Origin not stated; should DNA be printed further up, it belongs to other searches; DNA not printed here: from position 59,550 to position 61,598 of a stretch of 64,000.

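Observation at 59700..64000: RM-like operon: SF2-helicase protein + C5-cytosine methyltransferase + MORC-like GHKL ATPase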

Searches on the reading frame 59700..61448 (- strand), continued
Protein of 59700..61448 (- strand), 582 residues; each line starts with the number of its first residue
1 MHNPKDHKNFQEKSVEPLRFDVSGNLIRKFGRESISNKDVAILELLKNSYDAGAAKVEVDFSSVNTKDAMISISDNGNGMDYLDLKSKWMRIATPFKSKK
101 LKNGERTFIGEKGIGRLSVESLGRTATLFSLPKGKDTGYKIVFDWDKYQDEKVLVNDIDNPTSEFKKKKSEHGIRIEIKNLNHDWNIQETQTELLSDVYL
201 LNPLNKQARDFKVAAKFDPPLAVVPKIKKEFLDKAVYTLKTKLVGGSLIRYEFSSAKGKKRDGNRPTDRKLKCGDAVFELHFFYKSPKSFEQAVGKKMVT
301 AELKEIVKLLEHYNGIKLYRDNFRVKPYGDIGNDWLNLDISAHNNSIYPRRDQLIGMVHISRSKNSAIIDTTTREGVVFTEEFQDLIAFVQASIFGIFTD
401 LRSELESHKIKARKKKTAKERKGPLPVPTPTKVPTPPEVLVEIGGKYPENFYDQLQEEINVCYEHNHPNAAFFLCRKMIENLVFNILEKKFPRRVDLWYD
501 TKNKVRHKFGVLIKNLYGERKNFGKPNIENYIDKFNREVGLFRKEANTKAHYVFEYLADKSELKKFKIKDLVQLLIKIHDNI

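Call 40: search_protein_families(library=ncbifam, proteins=[L049:9968-12088:+, L042:9968-12097:+, L076:6060-8051:+, L018:9992-11692:+, L020:9989-12049:+, L026:2614-4896:+, L036:4020-6788:+, L063:9977-12073:+, L029:9944-11686:+], max_evalue=0.001)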
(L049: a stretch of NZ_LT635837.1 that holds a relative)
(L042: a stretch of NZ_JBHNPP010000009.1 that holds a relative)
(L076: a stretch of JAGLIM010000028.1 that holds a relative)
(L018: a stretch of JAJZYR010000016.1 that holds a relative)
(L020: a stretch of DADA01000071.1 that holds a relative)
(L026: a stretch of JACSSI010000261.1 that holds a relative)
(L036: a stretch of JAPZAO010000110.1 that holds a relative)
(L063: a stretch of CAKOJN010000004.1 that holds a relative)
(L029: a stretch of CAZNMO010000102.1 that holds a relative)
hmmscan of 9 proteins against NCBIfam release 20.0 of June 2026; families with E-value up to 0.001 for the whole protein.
L049:9968-12088:+ (706 aa): 59 families (the best 25 are shown)
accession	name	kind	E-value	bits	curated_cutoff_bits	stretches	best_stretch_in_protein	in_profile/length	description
NF008468.0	PRK11360.1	equivalog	2e-26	92.5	646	1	474-704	382-608/616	two-component system sensor histidine kinase AtoS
NF007688.0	PRK10364.1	equivalog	5.5e-18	65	479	1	469-700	221-447/460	two-component system sensor histidine kinase ZraS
NF046044.1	PnpS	equivalog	4.4e-15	55.6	400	1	560-702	243-389/390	two-component system histidine kinase PnpS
NF010076.0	PRK13557.1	subfamily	4.5e-15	55.1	631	1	479-702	154-392/540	histidine kinase famiy protein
NF041945.1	LuxN_Vibrio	equivalog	1.1e-14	53.6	1550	1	461-687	434-664/839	quorum-sensing autoinducer 1 sensor kinase/phosphatase LuxN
NF046026.1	HisKinCckACaul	equivalog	1.1e-14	53.5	1000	1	479-700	293-528/678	cell cycle histidine kinase CckA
NF047794.1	HisKinPtgB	equivalog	1.8e-14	52.9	1000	1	466-703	420-654/656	two-component system sensor histidine kinase PgtB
NF007898.0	PRK10604.1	equivalog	1.2e-13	51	478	1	490-703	214-422/433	two-component system sensor histidine kinase RstB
NF010411.0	PRK13837.1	equivalog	7.5e-13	47.4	647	1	479-700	441-671/828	two-component system VirA-like sensor kinase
NF047496.1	HK_LIC11548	equivalog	9.1e-13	47.8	750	1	639-701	523-586/589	LIC_11548 family sensor histidine kinase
TIGR02966.1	phoR_proteo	equivalog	4.6e-12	45.6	334.2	1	580-702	209-333/333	phosphate regulon sensor histidine kinase PhoR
NF040750.1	tetrathio_HK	equivalog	8.5e-12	44.3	750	1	476-689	326-539/555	tetrathionate respiration histidine kinase TtrS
NF046020.1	HisKinCckABruc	equivalog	1.1e-11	43.4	1000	1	478-699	470-702/868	cell cycle histidine kinase CckA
NF052574.1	HisKinEspCMyxo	equivalog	2.2e-11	42.7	1200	1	595-698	524-631/785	serine histidine kinase EspC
NF047497.1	HK_LIC_12097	equivalog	2.6e-11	42.9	500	1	468-700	131-362/367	LIC_12097 family sensor histidine kinase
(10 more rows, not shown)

L042:9968-12097:+ (709 aa): 69 families (the best 25 are shown)
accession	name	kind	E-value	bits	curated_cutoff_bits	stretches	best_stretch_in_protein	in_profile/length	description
NF050001.1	restrict_BbrUII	equivalog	1.8e-26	92.9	550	1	17-226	4-203/659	BbrUII/HgiDII family restriction enzyme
NF046044.1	PnpS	equivalog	5.6e-25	88.2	400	1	494-705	177-390/390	two-component system histidine kinase PnpS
NF008468.0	PRK11360.1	equivalog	2e-23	82.6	646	1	488-708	397-610/616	two-component system sensor histidine kinase AtoS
NF007688.0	PRK10364.1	equivalog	3.9e-20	72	479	1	466-707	223-452/460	two-component system sensor histidine kinase ZraS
TIGR02966.1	phoR_proteo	equivalog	9.4e-18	64.3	334.2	1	489-703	116-332/333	phosphate regulon sensor histidine kinase PhoR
NF033092.0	HK_WalK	equivalog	1.7e-17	63.2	725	1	552-706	440-594/594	cell wall metabolism sensor histidine kinase WalK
NF041947.1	LuxQ_Vibrio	equivalog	4.4e-17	61.3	1200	1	483-707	468-697/843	quorum-sensing autoinducer 2 sensor kinase/phosphatase LuxQ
NF007007.0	PRK09470.1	equivalog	6.5e-17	61.6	486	1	552-707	307-460/463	envelope stress sensor histidine kinase CpxA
NF033091.0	HK_VanS_ACDEFG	equivalog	2.2e-14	53.2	400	1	428-705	25-293/293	vancomycin resistance histidine kinase VanS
NF041735.1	hist_kin_RppB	equivalog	2.6e-14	52.8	400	1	480-705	209-438/438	two-component system sensor histidine kinase RppB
NF008298.1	PRK11086.1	subfamily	2.6e-14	52.6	520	1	604-708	427-527/529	DcuS/MalK family sensor histidine kinase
NF008312.0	PRK11100.1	equivalog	5.6e-14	51.8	356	1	488-705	257-473/477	two-component system sensor histidine kinase CreC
NF007837.0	PRK10549.1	equivalog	5.8e-14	51.7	603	1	561-707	314-459/466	envelope stress sensor histidine kinase BaeS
NF041832.1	near_NosP_CTERM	subfamily_domain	6e-14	51.9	400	1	554-707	76-226/370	NahK/ErcS family hybrid sensor histidine kinase/response regulator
NF047496.1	HK_LIC11548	equivalog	6.7e-14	51.6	750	1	486-705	359-588/589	LIC_11548 family sensor histidine kinase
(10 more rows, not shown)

L076:6060-8051:+ (663 aa): 56 families (the best 25 are shown)
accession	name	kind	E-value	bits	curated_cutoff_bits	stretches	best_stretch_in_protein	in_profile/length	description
NF008468.0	PRK11360.1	equivalog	1.5e-25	89.6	646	1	434-663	380-606/616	two-component system sensor histidine kinase AtoS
NF047466.1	hybrid_RR_LvrB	exception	1.5e-20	73.7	500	1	415-654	124-367/377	hybrid histidine kinase/response regulator LvrB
TIGR02916.1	PEP_his_kin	equivalog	4.5e-18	65.2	300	1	415-663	441-678/679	XrtA/PEP-CTERM system histidine kinase PrsK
NF050001.1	restrict_BbrUII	equivalog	6.4e-18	64.6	550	1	14-194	9-198/659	BbrUII/HgiDII family restriction enzyme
NF008312.0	PRK11100.1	equivalog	8.9e-18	64.4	356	1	403-661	211-470/477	two-component system sensor histidine kinase CreC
NF053867.1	SprKinKinDBac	equivalog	1.3e-16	60.2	775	1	446-663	282-495/500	sporulation kinase KinD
NF007688.0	PRK10364.1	equivalog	3.5e-16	59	479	1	435-663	225-449/460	two-component system sensor histidine kinase ZraS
NF007004.0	PRK09467.1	equivalog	1.6e-14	53.6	415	1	492-662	272-433/440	two-component system sensor histidine kinase EnvZ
NF041777.1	sens_FixL_Rhizob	equivalog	1.7e-14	53.4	850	1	438-663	250-479/485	sensor protein FixL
NF040750.1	tetrathio_HK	equivalog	2e-14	53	750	1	419-650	307-540/555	tetrathionate respiration histidine kinase TtrS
NF007898.0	PRK10604.1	equivalog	6.5e-14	51.9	478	1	451-662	213-420/433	two-component system sensor histidine kinase RstB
NF052574.1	HisKinEspCMyxo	equivalog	6.5e-14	51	1200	1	435-662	402-634/785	serine histidine kinase EspC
NF045900.1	HisKinCpxALeg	equivalog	1.5e-13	50.3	800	1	427-662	207-448/451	two-component system sensor histidine kinase CpxA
NF007007.0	PRK09470.1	equivalog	2.2e-13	49.9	486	1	421-646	215-441/463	envelope stress sensor histidine kinase CpxA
NF058527.1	HistKinChvGCaul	equivalog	2.2e-13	49.8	740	1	446-663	302-531/535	two-component sensor histidine kinase ChvG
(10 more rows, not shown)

L018:9992-11692:+ (566 aa): 13 families
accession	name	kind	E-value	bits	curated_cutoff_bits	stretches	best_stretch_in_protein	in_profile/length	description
NF050001.1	restrict_BbrUII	equivalog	1.7e-21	76.4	550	1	26-193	13-182/659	BbrUII/HgiDII family restriction enzyme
TIGR00585.2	mutl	equivalog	2.7e-08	33.2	180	1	38-91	25-76/555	DNA mismatch repair endonuclease MutL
NF000951.0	PRK00095.2-1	equivalog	3.2e-08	32.7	391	1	34-143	24-129/559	DNA mismatch repair endonuclease MutL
NF000952.0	PRK00095.2-2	subfamily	1e-06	27.6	840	1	39-140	28-124/623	DNA mismatch repair endonuclease MutL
NF000950.0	PRK00095.1-3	equivalog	1.2e-06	27.2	756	1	39-92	29-80/641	DNA mismatch repair endonuclease MutL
NF047352.1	P_loop_sacsin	domain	3.1e-06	27.5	50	1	38-125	4-79/80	sacsin N-terminal ATP-binding-like domain-containing protein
NF000949.0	PRK00095.1-2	equivalog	7.5e-06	25.2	750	1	38-140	31-129/634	DNA mismatch repair endonuclease MutL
NF000953.0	PRK00095.2-4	equivalog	9.7e-06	24.7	693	1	37-140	26-124/611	DNA mismatch repair endonuclease MutL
NF000954.0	PRK00095.2-5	equivalog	1.4e-05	23.7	937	1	31-91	24-82/588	DNA mismatch repair endonuclease MutL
NF010683.0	PRK14083.1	equivalog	3.3e-05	22.5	455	1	27-191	20-184/604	HSP90 family protein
NF000948.0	PRK00095.1-1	equivalog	5.8e-05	22.2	701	1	39-90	28-77/625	DNA mismatch repair endonuclease MutL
NF041932.1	MzaB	equivalog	0.00028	19.4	850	1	33-112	11-84/480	MZA anti-phage system associated ATPase MzaB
NF003555.1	PRK05218.1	equivalog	0.00078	18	371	0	42-195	48-195/614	molecular chaperone HtpG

L020:9989-12049:+ (686 aa): 87 families (the best 25 are shown)
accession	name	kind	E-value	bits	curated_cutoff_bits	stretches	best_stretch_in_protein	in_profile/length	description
NF008468.0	PRK11360.1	equivalog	5.8e-40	137.3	646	1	449-678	385-608/616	two-component system sensor histidine kinase AtoS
NF007688.0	PRK10364.1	equivalog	1.7e-30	106.2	479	1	445-680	225-453/460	two-component system sensor histidine kinase ZraS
NF046044.1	PnpS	equivalog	4.3e-28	98.4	400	1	464-677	174-390/390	two-component system histidine kinase PnpS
NF050001.1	restrict_BbrUII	equivalog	6.3e-27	94.4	550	1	16-191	9-184/659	BbrUII/HgiDII family restriction enzyme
TIGR02966.1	phoR_proteo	equivalog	1.5e-25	90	334.2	1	464-674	118-331/333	phosphate regulon sensor histidine kinase PhoR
NF052574.1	HisKinEspCMyxo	equivalog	1.3e-24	86.4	1200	1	456-680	413-639/785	serine histidine kinase EspC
NF040750.1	tetrathio_HK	equivalog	2e-23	82.7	750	1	449-665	327-542/555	tetrathionate respiration histidine kinase TtrS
TIGR02916.1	PEP_his_kin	equivalog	1.6e-22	79.9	300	1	503-677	514-679/679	XrtA/PEP-CTERM system histidine kinase PrsK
NF010411.0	PRK13837.1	equivalog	1.7e-22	79.3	647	1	455-679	445-676/828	two-component system VirA-like sensor kinase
NF007007.0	PRK09470.1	equivalog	6.8e-22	78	486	1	464-677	249-458/463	envelope stress sensor histidine kinase CpxA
NF041777.1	sens_FixL_Rhizob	equivalog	2.2e-21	76.1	850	1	451-678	253-481/485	sensor protein FixL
NF046026.1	HisKinCckACaul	equivalog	4.1e-21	74.7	1000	1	457-679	299-533/678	cell cycle histidine kinase CckA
NF038348.1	T2SS_HK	subfamily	6.7e-21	74.3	450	1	506-677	404-572/574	histidine kinase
NF007793.0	PRK10490.1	equivalog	8.5e-21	73.7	1123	1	464-679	668-883/895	two-component system sensor histidine kinase KdpD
NF008312.0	PRK11100.1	equivalog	1.4e-20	73.6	356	1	460-678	256-474/477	two-component system sensor histidine kinase CreC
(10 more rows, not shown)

L026:2614-4896:+ (760 aa): 77 families (the best 25 are shown)
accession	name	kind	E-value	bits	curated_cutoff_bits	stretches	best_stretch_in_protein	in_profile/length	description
NF050001.1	restrict_BbrUII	equivalog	7.7e-25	87.5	550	1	21-201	3-184/659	BbrUII/HgiDII family restriction enzyme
NF008468.0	PRK11360.1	equivalog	1.9e-24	86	646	1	511-747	393-612/616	two-component system sensor histidine kinase AtoS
NF046044.1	PnpS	equivalog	4.2e-18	65.5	400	1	584-742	240-390/390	two-component system histidine kinase PnpS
NF007688.0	PRK10364.1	equivalog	3.4e-17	62.3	479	1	589-748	310-456/460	two-component system sensor histidine kinase ZraS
NF007007.0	PRK09470.1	equivalog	6.4e-17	61.6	486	1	582-743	307-459/463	envelope stress sensor histidine kinase CpxA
NF010411.0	PRK13837.1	equivalog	5e-16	57.9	647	1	578-747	509-679/828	two-component system VirA-like sensor kinase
NF007004.0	PRK09467.1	equivalog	1.2e-15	57.2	415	1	579-743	286-436/440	two-component system sensor histidine kinase EnvZ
NF007898.0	PRK10604.1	equivalog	7.6e-15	55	478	1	533-747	229-427/433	two-component system sensor histidine kinase RstB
NF047497.1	HK_LIC_12097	equivalog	9.9e-15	54.1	500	1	499-726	135-351/367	LIC_12097 family sensor histidine kinase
TIGR02966.1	phoR_proteo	equivalog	1.1e-14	54.2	334.2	1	582-728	182-321/333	phosphate regulon sensor histidine kinase PhoR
NF046026.1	HisKinCckACaul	equivalog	1.4e-13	49.9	1000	1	606-748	388-537/678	cell cycle histidine kinase CckA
NF047496.1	HK_LIC11548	equivalog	2e-13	50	750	1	590-742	433-588/589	LIC_11548 family sensor histidine kinase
NF041947.1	LuxQ_Vibrio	equivalog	2.2e-13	49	1200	1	593-750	549-703/843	quorum-sensing autoinducer 2 sensor kinase/phosphatase LuxQ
NF007837.0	PRK10549.1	equivalog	2.4e-13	49.6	603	1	586-745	309-460/466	envelope stress sensor histidine kinase BaeS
NF033092.0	HK_WalK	equivalog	7.5e-13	47.9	725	1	585-743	443-594/594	cell wall metabolism sensor histidine kinase WalK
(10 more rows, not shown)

L036:4020-6788:+ (922 aa): 53 families (the best 25 are shown)
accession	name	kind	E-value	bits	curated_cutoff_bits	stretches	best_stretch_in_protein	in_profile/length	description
NF050001.1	restrict_BbrUII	equivalog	4.4e-22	78.4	550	1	19-209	10-198/659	BbrUII/HgiDII family restriction enzyme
NF008468.0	PRK11360.1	equivalog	9.4e-12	44.1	646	1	457-645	381-564/616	two-component system sensor histidine kinase AtoS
NF046044.1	PnpS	equivalog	2.9e-11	43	400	1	544-643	243-339/390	two-component system histidine kinase PnpS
NF047497.1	HK_LIC_12097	equivalog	6.2e-11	41.6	500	1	435-645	115-321/367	LIC_12097 family sensor histidine kinase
NF047794.1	HisKinPtgB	equivalog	6.3e-11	41.2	1000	1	510-646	478-612/656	two-component system sensor histidine kinase PgtB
TIGR00585.2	mutl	equivalog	1.7e-09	37.1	180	1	25-79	16-67/555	DNA mismatch repair endonuclease MutL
NF012226.0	AdeS_HK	equivalog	3.2e-09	36.4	500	1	547-645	211-304/353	two-component sensor histidine kinase AdeS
TIGR02916.1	PEP_his_kin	equivalog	1.3e-08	33.9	300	1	458-645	461-636/679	XrtA/PEP-CTERM system histidine kinase PrsK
TIGR02966.1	phoR_proteo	equivalog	2.2e-08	33.5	334.2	1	565-643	210-283/333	phosphate regulon sensor histidine kinase PhoR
NF007837.0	PRK10549.1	equivalog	5e-08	32.1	603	1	556-645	322-408/466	envelope stress sensor histidine kinase BaeS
NF033792.0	ActS_PrrB_HisK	equivalog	5.8e-08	32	350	1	451-646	181-366/423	ActS/PrrB/RegB family redox-sensitive histidine kinase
NF008298.1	PRK11086.1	subfamily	6.5e-08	31.5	520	1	566-643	406-479/529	DcuS/MalK family sensor histidine kinase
NF047874.1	MASE3_PAS_HK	subfamily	2e-07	30.2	560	1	579-645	513-575/655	MASE3 domain-containing sensor histidine kinase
NF012163.2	BaeS_SmeS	equivalog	3.4e-07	29.6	500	1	564-644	332-407/457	sensor histidine kinase efflux regulator BaeS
NF006800.0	PRK09303.1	equivalog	3.4e-07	29.6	342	1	550-643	239-327/383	histidine kinase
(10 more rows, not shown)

L063:9977-12073:+ (698 aa): 44 families (the best 25 are shown)
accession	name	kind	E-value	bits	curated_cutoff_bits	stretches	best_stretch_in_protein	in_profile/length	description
NF050001.1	restrict_BbrUII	equivalog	3.9e-22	78.5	550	1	31-193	25-177/659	BbrUII/HgiDII family restriction enzyme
NF008468.0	PRK11360.1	equivalog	3.8e-14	52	646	1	548-671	467-592/616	two-component system sensor histidine kinase AtoS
NF007004.0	PRK09467.1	equivalog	1.7e-11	43.6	415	1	517-671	265-420/440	two-component system sensor histidine kinase EnvZ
NF012226.0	AdeS_HK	equivalog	2e-11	43.7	500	1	495-672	167-339/353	two-component sensor histidine kinase AdeS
NF007688.0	PRK10364.1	equivalog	2.9e-11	42.8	479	1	585-671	351-435/460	two-component system sensor histidine kinase ZraS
NF047874.1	MASE3_PAS_HK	subfamily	3.3e-11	42.7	560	1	585-671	519-609/655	MASE3 domain-containing sensor histidine kinase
NF047794.1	HisKinPtgB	equivalog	3.3e-11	42.2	1000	1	567-670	537-638/656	two-component system sensor histidine kinase PgtB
NF046044.1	PnpS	equivalog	3.4e-11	42.8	400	1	540-670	239-374/390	two-component system histidine kinase PnpS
NF008298.1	PRK11086.1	subfamily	4.5e-11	41.9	520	1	497-673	338-511/529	DcuS/MalK family sensor histidine kinase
NF053867.1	SprKinKinDBac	equivalog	1.5e-10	40.2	775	1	584-672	396-482/500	sporulation kinase KinD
NF040750.1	tetrathio_HK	equivalog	2.2e-10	39.6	750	1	567-671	437-538/555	tetrathionate respiration histidine kinase TtrS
TIGR02916.1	PEP_his_kin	equivalog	2.7e-10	39.5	300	1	546-672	543-665/679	XrtA/PEP-CTERM system histidine kinase PrsK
NF007837.0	PRK10549.1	equivalog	3.8e-10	39.1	603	1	546-691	312-456/466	envelope stress sensor histidine kinase BaeS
NF012163.2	BaeS_SmeS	equivalog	6.4e-10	38.5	500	1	516-672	283-443/457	sensor histidine kinase efflux regulator BaeS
NF041777.1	sens_FixL_Rhizob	equivalog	6.5e-10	38.2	850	1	567-669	358-463/485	sensor protein FixL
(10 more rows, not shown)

L029:9944-11686:+ (580 aa): 9 families
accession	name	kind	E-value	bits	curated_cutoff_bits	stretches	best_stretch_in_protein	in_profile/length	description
NF050001.1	restrict_BbrUII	equivalog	1.6e-25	89.7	550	1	30-198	13-183/659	BbrUII/HgiDII family restriction enzyme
TIGR00585.2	mutl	equivalog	3.4e-08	32.8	180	1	35-87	18-68/555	DNA mismatch repair endonuclease MutL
NF000951.0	PRK00095.2-1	equivalog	4.9e-07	28.8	391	1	34-145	21-128/559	DNA mismatch repair endonuclease MutL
NF000950.0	PRK00095.1-3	equivalog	1.2e-05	24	756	1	34-135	20-117/641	DNA mismatch repair endonuclease MutL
NF000953.0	PRK00095.2-4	equivalog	1.6e-05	24.1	693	1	34-86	19-69/611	DNA mismatch repair endonuclease MutL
NF000949.0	PRK00095.1-2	equivalog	2.9e-05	23.3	750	1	27-86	16-73/634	DNA mismatch repair endonuclease MutL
NF047352.1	P_loop_sacsin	domain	5.3e-05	23.6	50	1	42-127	4-77/80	sacsin N-terminal ATP-binding-like domain-containing protein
NF041932.1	MzaB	equivalog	8.2e-05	21.1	850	1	37-124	11-97/480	MZA anti-phage system associated ATPase MzaB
NF000954.0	PRK00095.2-5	equivalog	0.0005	18.6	937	1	28-85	17-72/588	DNA mismatch repair endonuclease MutL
